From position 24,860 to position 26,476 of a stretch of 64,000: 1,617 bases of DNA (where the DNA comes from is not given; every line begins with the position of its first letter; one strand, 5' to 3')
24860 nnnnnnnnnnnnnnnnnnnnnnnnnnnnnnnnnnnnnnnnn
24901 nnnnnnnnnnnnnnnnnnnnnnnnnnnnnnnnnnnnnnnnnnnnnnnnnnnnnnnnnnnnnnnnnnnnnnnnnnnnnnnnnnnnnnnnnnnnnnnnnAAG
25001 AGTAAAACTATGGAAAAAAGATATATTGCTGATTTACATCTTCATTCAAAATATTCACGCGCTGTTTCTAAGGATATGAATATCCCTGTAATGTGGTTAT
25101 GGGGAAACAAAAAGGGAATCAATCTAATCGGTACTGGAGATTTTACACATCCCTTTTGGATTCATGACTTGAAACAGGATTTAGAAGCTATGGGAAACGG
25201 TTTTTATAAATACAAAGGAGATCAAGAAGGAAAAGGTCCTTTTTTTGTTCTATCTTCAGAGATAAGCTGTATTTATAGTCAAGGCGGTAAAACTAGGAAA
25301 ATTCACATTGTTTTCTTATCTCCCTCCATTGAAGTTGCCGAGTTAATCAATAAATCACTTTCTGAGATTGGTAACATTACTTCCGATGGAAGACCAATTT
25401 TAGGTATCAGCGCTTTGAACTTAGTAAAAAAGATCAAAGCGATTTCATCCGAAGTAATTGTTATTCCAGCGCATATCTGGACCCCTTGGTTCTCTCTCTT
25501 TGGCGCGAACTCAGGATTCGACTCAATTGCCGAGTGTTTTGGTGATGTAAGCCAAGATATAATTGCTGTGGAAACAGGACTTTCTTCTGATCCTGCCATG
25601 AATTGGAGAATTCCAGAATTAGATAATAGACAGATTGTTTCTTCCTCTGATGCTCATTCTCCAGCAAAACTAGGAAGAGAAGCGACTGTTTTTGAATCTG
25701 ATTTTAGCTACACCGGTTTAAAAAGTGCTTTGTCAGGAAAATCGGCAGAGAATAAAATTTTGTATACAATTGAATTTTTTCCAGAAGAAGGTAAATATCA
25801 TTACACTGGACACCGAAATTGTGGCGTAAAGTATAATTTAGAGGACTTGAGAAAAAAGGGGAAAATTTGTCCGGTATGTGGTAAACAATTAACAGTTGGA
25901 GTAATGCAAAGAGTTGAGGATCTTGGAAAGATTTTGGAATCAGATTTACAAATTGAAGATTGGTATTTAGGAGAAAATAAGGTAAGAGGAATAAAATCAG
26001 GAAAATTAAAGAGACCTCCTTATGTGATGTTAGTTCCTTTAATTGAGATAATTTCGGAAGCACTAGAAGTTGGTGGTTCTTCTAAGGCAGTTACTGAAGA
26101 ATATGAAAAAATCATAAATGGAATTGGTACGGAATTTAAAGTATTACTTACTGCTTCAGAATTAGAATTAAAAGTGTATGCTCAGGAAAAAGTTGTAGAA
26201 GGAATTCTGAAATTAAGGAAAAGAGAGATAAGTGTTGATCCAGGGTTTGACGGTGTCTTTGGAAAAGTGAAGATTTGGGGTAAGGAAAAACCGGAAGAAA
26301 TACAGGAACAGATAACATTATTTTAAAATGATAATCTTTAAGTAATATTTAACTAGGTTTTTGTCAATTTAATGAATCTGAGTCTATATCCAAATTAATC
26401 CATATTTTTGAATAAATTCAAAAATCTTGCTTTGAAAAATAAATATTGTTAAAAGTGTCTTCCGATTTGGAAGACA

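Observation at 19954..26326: DNA-repair gene cluster containing an archaeal-type EndoQ-like nuclease next to an ATP-dependent ligase, with an interposed Fic protein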

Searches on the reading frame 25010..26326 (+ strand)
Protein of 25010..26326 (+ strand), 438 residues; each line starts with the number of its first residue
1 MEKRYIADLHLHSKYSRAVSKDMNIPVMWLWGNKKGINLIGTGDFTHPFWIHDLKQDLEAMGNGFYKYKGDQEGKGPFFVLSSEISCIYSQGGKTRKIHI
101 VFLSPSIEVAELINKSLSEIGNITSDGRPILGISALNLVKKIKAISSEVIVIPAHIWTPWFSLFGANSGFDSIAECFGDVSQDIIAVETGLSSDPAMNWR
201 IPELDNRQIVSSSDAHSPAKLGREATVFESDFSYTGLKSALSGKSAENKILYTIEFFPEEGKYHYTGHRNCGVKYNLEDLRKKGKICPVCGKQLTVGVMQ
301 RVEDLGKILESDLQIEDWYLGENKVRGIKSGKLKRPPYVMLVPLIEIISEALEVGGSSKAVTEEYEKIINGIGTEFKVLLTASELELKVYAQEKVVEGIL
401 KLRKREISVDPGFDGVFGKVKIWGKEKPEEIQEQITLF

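Call 3: search_protein_families(library=pfam, proteins=[window:25010-26326:+])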
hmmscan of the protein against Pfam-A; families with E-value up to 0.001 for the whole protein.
window:25010-26326:+ (438 aa): 0 families

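Call 4: search_protein_families(library=ncbifam, proteins=[window:25010-26326:+])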
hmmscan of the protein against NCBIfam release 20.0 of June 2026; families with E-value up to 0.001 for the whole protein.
window:25010-26326:+ (438 aa): 1 family
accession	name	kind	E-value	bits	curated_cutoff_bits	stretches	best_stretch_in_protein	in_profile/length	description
TIGR00375.1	TIGR00375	hypoth_equivalog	7.3e-49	167.1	326.6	1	7-420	2-374/374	TIGR00375 family protein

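Call 5: search_solved_structures(query=window:25010-26326:+, max_evalue=0.01, show_alignments=2)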
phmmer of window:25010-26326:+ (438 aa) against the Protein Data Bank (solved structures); distinct sequences matched with E-value up to 0.01: 3.
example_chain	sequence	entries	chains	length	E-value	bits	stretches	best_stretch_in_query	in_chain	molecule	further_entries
5zb8_A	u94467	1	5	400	2.3e-49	171.5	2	7-308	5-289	PfuEndoQ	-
7k30_A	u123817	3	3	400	1.1e-48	169.2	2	7-308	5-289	Endonuclease Q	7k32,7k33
7k31_A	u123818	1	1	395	1.1e-48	169.2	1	7-422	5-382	Endonuclease Q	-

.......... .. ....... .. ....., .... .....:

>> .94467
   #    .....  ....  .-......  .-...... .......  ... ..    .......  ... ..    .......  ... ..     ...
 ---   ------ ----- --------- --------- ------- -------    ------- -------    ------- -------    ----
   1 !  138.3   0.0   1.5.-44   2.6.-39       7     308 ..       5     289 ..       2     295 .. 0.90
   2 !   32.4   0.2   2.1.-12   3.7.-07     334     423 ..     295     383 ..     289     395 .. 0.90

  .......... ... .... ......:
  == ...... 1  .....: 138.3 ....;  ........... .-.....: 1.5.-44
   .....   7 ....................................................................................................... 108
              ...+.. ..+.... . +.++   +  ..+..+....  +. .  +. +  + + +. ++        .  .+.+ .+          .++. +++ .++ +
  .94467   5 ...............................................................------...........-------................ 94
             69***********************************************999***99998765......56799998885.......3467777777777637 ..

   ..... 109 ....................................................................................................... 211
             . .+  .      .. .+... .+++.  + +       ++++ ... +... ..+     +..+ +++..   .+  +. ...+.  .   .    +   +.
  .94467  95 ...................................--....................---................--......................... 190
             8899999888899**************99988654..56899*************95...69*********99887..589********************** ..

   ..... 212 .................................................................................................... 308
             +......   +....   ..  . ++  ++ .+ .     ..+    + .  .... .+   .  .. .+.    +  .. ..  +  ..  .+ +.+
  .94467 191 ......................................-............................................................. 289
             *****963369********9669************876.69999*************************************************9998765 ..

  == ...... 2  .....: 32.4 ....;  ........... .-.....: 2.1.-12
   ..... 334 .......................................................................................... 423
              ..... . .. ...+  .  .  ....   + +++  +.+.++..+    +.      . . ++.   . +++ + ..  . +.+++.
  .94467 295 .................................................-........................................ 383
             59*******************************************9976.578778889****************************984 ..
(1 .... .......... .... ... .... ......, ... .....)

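Call 9: find_homologous_proteins(query=window:25010-26326:+, max_evalue=1e-10)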
Query window:25010-26326:+ (438 aa): 8000 proteins with E <= 1e-10 among 8000 candidates; the best 120 are listed.
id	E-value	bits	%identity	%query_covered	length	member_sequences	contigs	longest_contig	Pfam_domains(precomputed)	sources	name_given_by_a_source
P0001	2.1e-293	991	100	100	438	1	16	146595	PF27218.1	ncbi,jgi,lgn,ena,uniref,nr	ncbi:hypothetical protein A2X44_05055 [candidate division CPR3 bacterium GWF2_35_18]|uniref:PHP doma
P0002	1.0e-219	748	73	100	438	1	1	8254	PF27218.1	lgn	-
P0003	5.1e-209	712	70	100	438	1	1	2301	PF27218.1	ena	-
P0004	3.9e-207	706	70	100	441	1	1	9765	PF27218.1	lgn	-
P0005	5.0e-206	703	69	100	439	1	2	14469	PF27218.1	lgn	-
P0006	2.8e-191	654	65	100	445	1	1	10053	PF27218.1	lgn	-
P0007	6.1e-156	538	57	99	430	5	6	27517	PF27218.1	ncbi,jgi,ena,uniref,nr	ncbi:DNA helicase UvrD [candidate division WWE3 bacterium CG_4_9_14_3_um_filter_43_9]|uniref:DNA hel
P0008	2.5e-152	526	55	99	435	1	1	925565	PF27218.1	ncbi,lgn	-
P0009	1.1e-151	524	58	95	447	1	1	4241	PF27218.1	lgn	-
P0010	3.5e-151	522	55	97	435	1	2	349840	PF27218.1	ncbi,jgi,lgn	-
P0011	5.6e-150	518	56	99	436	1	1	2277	PF27218.1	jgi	jgi:uncharacterized protein (TIGR00375 family)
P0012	7.6e-149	514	55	99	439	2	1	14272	PF27218.1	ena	-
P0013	1.0e-148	514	56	99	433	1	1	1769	PF27218.1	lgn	-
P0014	1.4e-148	513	56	99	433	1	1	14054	PF27218.1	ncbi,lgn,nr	ncbi:DNA helicase UvrD [Candidatus Woesebacteria bacterium]|nr:DNA helicase UvrD [Candidatus Woeseba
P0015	1.1e-147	510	55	99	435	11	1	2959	PF27218.1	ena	-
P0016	1.7e-147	510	55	99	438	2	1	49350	PF27218.1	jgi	-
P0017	2.6e-147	509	56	96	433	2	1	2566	PF27218.1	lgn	-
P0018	2.8e-147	509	55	99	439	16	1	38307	PF27218.1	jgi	jgi:uncharacterized protein (TIGR00375 family)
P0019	1.8e-146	506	57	96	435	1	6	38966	PF27218.1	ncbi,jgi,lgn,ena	-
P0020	2.0e-146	506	55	96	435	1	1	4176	PF27218.1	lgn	-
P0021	8.1e-146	504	53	97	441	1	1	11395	PF27218.1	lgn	-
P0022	1.0e-145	504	54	96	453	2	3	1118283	PF27218.1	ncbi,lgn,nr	ncbi:DNA helicase UvrD [Candidatus Gottesmanbacteria bacterium]|nr:DNA helicase UvrD [Candidatus Got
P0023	4.2e-145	502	55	99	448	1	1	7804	PF27218.1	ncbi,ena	ncbi:MAG: endonuclease Q family protein [Patescibacteria group bacterium]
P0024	4.5e-145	502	53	99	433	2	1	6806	PF27218.1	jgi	jgi:uncharacterized protein (TIGR00375 family)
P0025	1.0e-144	501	54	95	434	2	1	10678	PF27218.1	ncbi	-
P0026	1.4e-144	500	55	99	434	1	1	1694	PF27218.1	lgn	-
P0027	1.6e-144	500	55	99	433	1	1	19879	PF27218.1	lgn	-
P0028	2.7e-144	499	54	99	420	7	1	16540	PF27218.1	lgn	-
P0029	6.4e-144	498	56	99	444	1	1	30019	PF27218.1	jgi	jgi:uncharacterized protein (TIGR00375 family)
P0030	6.4e-144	498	55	99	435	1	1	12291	PF27218.1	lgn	-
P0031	8.6e-144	498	55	96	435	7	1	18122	PF27218.1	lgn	-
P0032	1.0e-143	497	54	99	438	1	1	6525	PF27218.1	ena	-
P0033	1.1e-143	497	55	99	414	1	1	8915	PF27218.1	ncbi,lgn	-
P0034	1.4e-143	497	56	98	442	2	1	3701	PF27218.1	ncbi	-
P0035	1.6e-143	497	53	99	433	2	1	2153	PF27218.1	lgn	-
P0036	1.9e-143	496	54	99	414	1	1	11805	PF27218.1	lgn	-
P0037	2.0e-143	496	52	99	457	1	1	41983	PF27218.1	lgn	-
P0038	2.4e-143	496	54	97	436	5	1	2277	PF27218.1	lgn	-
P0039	3.3e-143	496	55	99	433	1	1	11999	PF27218.1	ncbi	-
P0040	3.8e-143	495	52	99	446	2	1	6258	PF27218.1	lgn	-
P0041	4.8e-143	495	55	99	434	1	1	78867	PF27218.1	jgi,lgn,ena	-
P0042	7.2e-143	494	53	99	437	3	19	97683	PF27218.1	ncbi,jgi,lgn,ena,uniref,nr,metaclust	ncbi:hypothetical protein A2210_00305 [Candidatus Woesebacteria bacterium RIFOXYA1_FULL_40_18]|unire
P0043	1.3e-142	494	52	99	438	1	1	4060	PF27218.1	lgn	-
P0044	1.5e-142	493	54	99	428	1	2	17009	PF13263.13,PF27218.1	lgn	-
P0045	1.7e-142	493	55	96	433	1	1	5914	PF27218.1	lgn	-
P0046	2.0e-142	493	54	99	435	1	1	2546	PF27218.1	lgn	-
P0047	3.2e-142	492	53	99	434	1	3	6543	PF27218.1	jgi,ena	-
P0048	3.7e-142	492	55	99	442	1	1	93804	PF27218.1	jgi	-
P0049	5.5e-142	492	53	99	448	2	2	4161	PF27218.1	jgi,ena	-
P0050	7.0e-142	491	53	96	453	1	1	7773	PF27218.1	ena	-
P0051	7.2e-142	491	53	99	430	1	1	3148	PF27218.1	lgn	-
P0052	7.5e-142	491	53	99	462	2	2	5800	PF27218.1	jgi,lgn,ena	-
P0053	7.5e-142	491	53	99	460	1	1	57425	PF27218.1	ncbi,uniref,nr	ncbi:hypothetical protein A2W14_04720 [Candidatus Gottesmanbacteria bacterium RBG_16_37_8]|uniref:DN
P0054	8.1e-142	491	52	99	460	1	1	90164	PF27218.1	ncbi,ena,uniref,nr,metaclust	ncbi:hypothetical protein A2Z22_03495 [Candidatus Woesebacteria bacterium RBG_16_34_12]|uniref:DNA h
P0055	8.6e-142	491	53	98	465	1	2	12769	PF27218.1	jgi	jgi:uncharacterized protein (TIGR00375 family)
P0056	1.1e-141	491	53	99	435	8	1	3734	PF27218.1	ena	-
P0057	1.2e-141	490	54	99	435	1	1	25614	PF27218.1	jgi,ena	-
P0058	1.4e-141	490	51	96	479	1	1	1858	PF27218.1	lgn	-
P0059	1.4e-141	490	54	98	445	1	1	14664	PF27218.1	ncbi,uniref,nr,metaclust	ncbi:hypothetical protein A2159_02670 [Candidatus Woesebacteria bacterium RBG_13_34_9]|uniref:DNA he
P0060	1.6e-141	490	54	98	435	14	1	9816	PF27218.1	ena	-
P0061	1.6e-141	490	54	97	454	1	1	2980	PF27218.1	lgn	-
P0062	1.7e-141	490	55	96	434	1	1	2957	PF27218.1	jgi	jgi:uncharacterized protein (TIGR00375 family)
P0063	1.9e-141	490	50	99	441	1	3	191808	PF27218.1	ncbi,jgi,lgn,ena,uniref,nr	ncbi:MAG: UvrD/REP helicase [Candidatus Gottesmanbacteria bacterium GW2011_GWA2_43_14]|uniref:UvrD/R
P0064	2.0e-141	490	52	99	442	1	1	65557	PF27218.1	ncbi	-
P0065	2.1e-141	490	55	96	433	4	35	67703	PF27218.1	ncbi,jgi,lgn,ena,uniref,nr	ncbi:MAG: PHP domain protein [Candidatus Woesebacteria bacterium GW2011_GWC2_47_16]|uniref:PHP domai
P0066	2.2e-141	490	52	97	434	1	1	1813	PF27218.1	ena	-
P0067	2.6e-141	489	54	99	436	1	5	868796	PF27218.1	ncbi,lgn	-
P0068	3.8e-141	489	51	99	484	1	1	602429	PF27218.1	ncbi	-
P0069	5.1e-141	488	54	99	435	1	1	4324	PF27218.1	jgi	jgi:uncharacterized protein (TIGR00375 family)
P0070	5.1e-141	488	52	99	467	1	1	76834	PF27218.1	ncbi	-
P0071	5.5e-141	488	52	99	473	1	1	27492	PF27218.1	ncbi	-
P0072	6.8e-141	488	55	97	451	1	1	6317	PF27218.1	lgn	-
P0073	7.0e-141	488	52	99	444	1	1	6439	PF27218.1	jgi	jgi:uncharacterized protein (TIGR00375 family)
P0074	8.7e-141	488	52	99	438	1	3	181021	PF27218.1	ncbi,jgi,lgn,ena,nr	ncbi:endonuclease Q family protein [Patescibacteria group bacterium]|nr:endonuclease Q family protei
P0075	1.0e-140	487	53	99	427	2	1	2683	PF27218.1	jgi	-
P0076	1.1e-140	487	52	97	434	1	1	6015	PF27218.1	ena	-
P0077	1.1e-140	487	54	96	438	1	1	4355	PF27218.1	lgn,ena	-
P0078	1.2e-140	487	53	99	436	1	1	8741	PF27218.1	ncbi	ncbi:MAG: endonuclease Q family protein [Microgenomates group bacterium]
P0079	1.3e-140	487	53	99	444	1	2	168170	PF27218.1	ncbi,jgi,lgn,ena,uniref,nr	ncbi:DNA helicase UvrD [Candidatus Beckwithbacteria bacterium CG10_big_fil_rev_8_21_14_0_10_34_10]|u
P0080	1.5e-140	487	50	97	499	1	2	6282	PF27218.1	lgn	-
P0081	1.5e-140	487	53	99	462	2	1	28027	PF27218.1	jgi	jgi:DNA helicase-2/ATP-dependent DNA helicase PcrA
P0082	1.7e-140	487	56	95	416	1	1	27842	PF27218.1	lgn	-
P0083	1.8e-140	487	51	99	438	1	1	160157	PF27218.1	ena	-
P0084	1.8e-140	487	53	99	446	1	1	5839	PF27218.1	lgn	-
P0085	1.9e-140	486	54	99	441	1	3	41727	PF27218.1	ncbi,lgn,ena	-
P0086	2.0e-140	486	53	96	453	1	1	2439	PF27218.1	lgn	-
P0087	2.9e-140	486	55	96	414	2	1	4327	PF27218.1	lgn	-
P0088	2.9e-140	486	52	99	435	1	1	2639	PF27218.1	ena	-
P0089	3.0e-140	486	52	99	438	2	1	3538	PF27218.1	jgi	-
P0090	3.4e-140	486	53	99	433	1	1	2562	PF27218.1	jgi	jgi:uncharacterized protein (TIGR00375 family)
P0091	3.5e-140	486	51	99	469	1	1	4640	PF27218.1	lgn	-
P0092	3.5e-140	486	52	99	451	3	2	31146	PF27218.1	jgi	-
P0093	3.5e-140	486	48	99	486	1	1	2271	PF27218.1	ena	-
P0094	3.7e-140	486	51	99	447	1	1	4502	PF27218.1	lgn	-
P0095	3.8e-140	486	51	99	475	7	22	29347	PF27218.1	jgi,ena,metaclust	metaclust:\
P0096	3.9e-140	485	52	99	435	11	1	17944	PF27218.1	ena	-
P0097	4.2e-140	485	53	99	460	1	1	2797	PF27218.1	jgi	jgi:uncharacterized protein (TIGR00375 family)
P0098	4.5e-140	485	53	99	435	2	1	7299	PF27218.1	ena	-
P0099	5.8e-140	485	52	99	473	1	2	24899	PF27218.1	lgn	-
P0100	5.9e-140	485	52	99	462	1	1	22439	PF27218.1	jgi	jgi:uncharacterized protein (TIGR00375 family)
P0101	6.2e-140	485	54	96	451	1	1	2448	PF27218.1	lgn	-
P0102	6.6e-140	485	54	99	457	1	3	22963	PF27218.1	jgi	-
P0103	6.6e-140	485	55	99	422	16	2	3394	PF27218.1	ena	-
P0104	6.7e-140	485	51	99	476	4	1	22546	PF27218.1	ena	-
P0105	7.8e-140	484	50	99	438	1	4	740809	PF27218.1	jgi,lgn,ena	-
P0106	7.9e-140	484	52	99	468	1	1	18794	PF27218.1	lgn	-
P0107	8.3e-140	484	52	99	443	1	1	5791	PF27218.1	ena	-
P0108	9.7e-140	484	53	99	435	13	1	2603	PF27218.1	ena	-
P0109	9.8e-140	484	52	99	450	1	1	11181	PF27218.1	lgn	-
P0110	1.1e-139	484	54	98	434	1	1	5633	PF27218.1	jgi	jgi:uncharacterized protein (TIGR00375 family)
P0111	1.1e-139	484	53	99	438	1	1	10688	PF27218.1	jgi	jgi:uncharacterized protein (TIGR00375 family)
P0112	1.4e-139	484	53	99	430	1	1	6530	PF27218.1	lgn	-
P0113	1.5e-139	484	53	99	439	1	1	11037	PF27218.1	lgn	-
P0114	1.5e-139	484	54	99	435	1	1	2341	PF27218.1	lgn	-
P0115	1.9e-139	483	53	99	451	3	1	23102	PF27218.1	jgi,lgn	-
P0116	2.0e-139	483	49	96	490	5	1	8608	PF27218.1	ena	-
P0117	2.1e-139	483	53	99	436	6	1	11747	PF27218.1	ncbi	-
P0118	2.2e-139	483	50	99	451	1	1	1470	PF27218.1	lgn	-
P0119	2.2e-139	483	53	97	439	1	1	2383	PF27218.1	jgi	-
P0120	2.3e-139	483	54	99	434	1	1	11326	PF27218.1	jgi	jgi:uncharacterized protein (TIGR00375 family)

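Call 11: find_encoding_contigs(protein=window:25010-26326:+, flank=10000, max_places=3)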
Protein window:25010-26326:+ (438 aa): 22 contigs read that carry it; 3 places shown.
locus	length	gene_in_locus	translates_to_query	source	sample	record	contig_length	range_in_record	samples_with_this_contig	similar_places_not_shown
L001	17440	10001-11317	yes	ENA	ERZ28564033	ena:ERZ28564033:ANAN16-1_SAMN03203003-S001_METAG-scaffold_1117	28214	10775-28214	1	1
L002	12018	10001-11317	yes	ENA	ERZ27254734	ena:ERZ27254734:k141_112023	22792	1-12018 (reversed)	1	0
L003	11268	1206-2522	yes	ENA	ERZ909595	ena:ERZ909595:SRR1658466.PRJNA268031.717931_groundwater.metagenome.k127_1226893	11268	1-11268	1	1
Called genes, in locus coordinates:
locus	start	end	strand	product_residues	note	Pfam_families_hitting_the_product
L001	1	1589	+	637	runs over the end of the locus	PF06480:FtsH_ext, PF00004:AAA, PF07728:AAA_5 (faint), PF17862:AAA_lid_3, PF01434:Peptidase_M41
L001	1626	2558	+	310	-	PF02739:5_3_exonuc_N, PF01367:5_3_exonuc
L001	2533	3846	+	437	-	PF00476:DNA_pol_A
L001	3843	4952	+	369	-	PF13439:Glyco_transf_4 (weak), PF00534:Glycos_transf_1, PF13692:Glyco_trans_1_4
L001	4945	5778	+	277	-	PF01149:Fapy_DNA_glyco, PF06831:H2TH, PF06827:zf-FPG_IleRS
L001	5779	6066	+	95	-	-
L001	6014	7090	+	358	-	PF02463:SMC_N, PF13175:AAA_15, PF13476:AAA_23 (weak)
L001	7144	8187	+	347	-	PF02661:Fic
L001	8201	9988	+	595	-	PF04675:DNA_ligase_A_N, PF01068:DNA_ligase_A_M, PF04679:DNA_ligase_A_C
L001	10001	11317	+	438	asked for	PF27218:MJ0043_C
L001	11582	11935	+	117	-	PF09685:MamF_MmsF (weak)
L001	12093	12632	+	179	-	PF01195:Pept_tRNA_hydro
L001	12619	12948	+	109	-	PF01035:DNA_binding_1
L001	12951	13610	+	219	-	PF13189:Cytidylate_kin2 (weak), PF13238:AAA_18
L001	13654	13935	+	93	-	PF00708:Acylphosphatase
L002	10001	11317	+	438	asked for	PF27218:MJ0043_C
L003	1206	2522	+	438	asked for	PF27218:MJ0043_C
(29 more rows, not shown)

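Call 16: find_related_loci(query=A1, collection=genome_contigs, flank=10000)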
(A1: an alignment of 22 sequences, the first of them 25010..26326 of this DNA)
Query A1 (438 aa) in genome_contigs; peptide patterns used: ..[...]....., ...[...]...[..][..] (x = any residue, [..] = any of these).
600 stretches matched a pattern (row limit reached: there are more); 600 encode a relative of the query (tblastn E <= 1e-3); the best 80 are kept; 80 distinct loci.
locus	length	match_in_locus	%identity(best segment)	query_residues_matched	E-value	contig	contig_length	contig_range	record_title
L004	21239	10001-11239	51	4-438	5e-142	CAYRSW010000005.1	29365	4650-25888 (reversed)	MAG TPA_asm: uncultured Candidatus Saccharibacteria bacterium isolate SRP068000_co4_466 genome assembly, contig: NODE_11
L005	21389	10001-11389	49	4-438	3e-139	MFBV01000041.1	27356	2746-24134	MAG: Candidatus Curtissbacteria bacterium RIFCSPLOWO2_02_FULL_40_11 rifcsplowo2_02_scaffold_7309, whole genome shotgun s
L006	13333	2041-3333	50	6-438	2e-138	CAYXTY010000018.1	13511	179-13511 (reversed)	MAG TPA_asm: uncultured Gammaproteobacteria bacterium isolate SRP286056_co1_91 genome assembly, contig: NODE_5752_length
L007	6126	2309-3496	52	4-423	3e-137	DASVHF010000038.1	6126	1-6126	MAG TPA_asm: Candidatus Nanoarchaeia archaeon isolate SMAG_U2959 k141_948145, whole genome shotgun sequence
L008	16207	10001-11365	48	4-434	5e-135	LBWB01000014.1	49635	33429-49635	MAG: Candidatus Woesebacteria bacterium GW2011_GWB1_39_12 UT24_C0014, whole genome shotgun sequence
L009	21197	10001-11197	50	4-423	3e-134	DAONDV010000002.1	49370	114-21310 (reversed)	MAG TPA_asm: Candidatus Paceibacterota bacterium isolate AMR_MDS_3886 NODE_619_length_49370_cov_32.967941, whole genome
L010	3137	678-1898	48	2-431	5e-139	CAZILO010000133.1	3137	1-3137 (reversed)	MAG TPA_asm: uncultured Thermotogae bacterium isolate binchicken_co164_76 genome assembly, contig: NODE_21619_length_313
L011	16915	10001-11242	48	4-438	3e-133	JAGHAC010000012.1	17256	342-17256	MAG: bacterium isolate AUK220 PB_MBMC_174_c_000000000024, whole genome shotgun sequence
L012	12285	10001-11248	49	4-438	3e-133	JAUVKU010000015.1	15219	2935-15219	MAG: bacterium isolate CSMAG_488 CSMAG_488_k141_1955455_length_15219_cov_12.7026, whole genome shotgun sequence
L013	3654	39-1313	49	5-438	9e-137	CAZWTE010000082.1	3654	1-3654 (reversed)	MAG TPA_asm: uncultured Gammaproteobacteria bacterium isolate binchicken_co144_909 genome assembly, contig: NODE_52954_l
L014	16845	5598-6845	48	5-438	1e-132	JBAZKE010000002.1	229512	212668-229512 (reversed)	MAG: Patescibacteria group bacterium isolate SO_2017_LW4_136 scaffold_158_c1_LW137-91_2017, whole genome shotgun sequenc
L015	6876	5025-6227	50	5-430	8e-133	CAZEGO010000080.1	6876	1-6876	MAG TPA_asm: uncultured Planctomycetia bacterium isolate SRP141376_co2_263 genome assembly, contig: NODE_19153_length_68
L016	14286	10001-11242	47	4-438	4e-132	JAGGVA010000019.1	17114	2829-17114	MAG: bacterium isolate AUK088 PB_MBMC_042_c_000000000045, whole genome shotgun sequence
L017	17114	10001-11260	47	1-438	5e-132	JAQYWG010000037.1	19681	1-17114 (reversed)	MAG: Thermodesulfobacteriota bacterium isolate Hel238_bin70strict NODE_37_length_19681_cov_7.062691, whole genome shotgu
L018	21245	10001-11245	47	4-438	7e-132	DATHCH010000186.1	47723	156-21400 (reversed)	MAG TPA_asm: Thermodesulfobacteriota bacterium isolate SMAG_U12362 k141_2302775, whole genome shotgun sequence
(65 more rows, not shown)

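Call 21: predict_structure(alignment_id=A1)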
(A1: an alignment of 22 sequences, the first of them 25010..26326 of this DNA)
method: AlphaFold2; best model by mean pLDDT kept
length: 438 residues; sequences in the alignment: 22
mean_pLDDT: 87.6   pTM: 0.89
mean pLDDT of the five models: 87.6, 87.0, 85.9, 84.4, 82.4
residues with pLDDT >= 90: 265; 70-90: 131; 50-70: 22; < 50: 20
segments of 3 or more residues with pLDDT < 50: 161-166, 426-428, 430-438
pLDDT, mean of each block of 10 residues (from residue 1): 85 90 96 97 93 97 96 93 87 73 97 93 76 91 97 79 50 87 91 85 91 89 93 96 92 80 79 90 93 86 86 92 92 92 94 92 97 96 96 97 90 80 62 40
secondary structure, 60 per line:
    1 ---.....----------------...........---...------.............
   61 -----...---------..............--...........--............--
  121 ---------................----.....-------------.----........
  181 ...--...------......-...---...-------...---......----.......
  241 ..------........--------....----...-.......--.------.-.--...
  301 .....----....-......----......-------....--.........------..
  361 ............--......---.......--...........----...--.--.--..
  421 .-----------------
elements in order: E4-8 H25-35 E39-41 H48-57 E58-60 E66-68 E78-91 E94-104 H107-118 E130-134 H135-145 E150-154 H173-183 E186-188 H195-200 E208-210 E224-229 H234-242 E249-256 E265-268 E273-275 H277-283 H298-305 H310-313 E315-320 E325-330 E338-341 H344-352 H359-372 H375-380 H384-390 H393-403 E408-410 E419-421
